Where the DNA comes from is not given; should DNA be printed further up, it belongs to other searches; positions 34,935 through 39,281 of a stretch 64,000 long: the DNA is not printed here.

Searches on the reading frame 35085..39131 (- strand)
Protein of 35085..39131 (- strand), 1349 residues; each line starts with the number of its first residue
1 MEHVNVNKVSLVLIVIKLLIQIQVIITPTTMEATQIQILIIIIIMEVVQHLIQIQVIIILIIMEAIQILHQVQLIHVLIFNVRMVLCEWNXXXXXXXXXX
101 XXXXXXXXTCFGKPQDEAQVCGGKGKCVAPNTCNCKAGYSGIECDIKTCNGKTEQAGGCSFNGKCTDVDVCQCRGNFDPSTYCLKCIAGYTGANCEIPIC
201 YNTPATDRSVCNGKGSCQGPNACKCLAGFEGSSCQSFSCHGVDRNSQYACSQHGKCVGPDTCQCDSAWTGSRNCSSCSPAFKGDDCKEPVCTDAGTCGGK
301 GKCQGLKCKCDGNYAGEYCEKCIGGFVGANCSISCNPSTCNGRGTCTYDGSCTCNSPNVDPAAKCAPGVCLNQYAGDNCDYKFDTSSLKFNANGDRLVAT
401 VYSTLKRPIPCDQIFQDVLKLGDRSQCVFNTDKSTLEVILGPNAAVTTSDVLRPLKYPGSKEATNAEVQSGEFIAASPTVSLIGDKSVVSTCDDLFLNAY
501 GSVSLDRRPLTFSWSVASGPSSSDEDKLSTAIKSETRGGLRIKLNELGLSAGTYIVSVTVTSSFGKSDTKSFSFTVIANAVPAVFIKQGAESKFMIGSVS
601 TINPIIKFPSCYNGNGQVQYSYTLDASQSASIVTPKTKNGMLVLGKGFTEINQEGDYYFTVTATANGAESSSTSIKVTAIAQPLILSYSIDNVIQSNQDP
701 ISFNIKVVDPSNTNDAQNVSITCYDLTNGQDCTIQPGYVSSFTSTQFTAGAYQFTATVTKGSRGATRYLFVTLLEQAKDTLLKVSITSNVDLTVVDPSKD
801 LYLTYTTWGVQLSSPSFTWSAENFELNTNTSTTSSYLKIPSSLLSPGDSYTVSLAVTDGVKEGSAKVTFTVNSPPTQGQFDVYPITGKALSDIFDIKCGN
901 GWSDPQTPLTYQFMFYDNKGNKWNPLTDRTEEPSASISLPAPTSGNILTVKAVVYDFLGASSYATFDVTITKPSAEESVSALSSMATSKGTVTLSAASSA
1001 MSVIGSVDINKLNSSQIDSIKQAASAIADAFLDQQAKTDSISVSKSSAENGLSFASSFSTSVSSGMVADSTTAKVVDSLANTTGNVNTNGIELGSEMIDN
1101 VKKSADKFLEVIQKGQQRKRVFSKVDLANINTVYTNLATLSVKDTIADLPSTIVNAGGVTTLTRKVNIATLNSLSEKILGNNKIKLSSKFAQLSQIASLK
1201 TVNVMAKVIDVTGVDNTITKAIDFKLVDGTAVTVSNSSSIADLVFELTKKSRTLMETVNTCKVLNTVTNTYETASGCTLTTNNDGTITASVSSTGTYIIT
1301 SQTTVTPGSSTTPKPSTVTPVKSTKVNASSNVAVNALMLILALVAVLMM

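Call 11: search_protein_families(library=pfam, proteins=[window:35085-39131:-], max_evalue=0.001)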
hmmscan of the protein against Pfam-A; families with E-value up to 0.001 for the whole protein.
window:35085-39131:- (1349 aa): 5 families
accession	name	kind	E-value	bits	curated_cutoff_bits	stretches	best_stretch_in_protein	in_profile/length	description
PF02010.21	REJ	-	6.5e-46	157.3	25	1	693-998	114-439/452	REJ domain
PF25024.1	EGF_TEN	-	2.4e-13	50.7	65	1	170-275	33-123/234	Teneurin EGF domain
PF07974.19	EGF_2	-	2.6e-07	31.3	22.1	2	118-144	5-32/32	EGF-like domain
PF23106.1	EGF_Teneurin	-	4.5e-05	23.8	24.3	0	121-146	5-29/30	Teneurin-like EGF domain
PF23301.1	EGF_PEAR1L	-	0.001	19.5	37.5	0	252-286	14-48/49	Platelet endothelial aggregation receptor 1-like, EGF domain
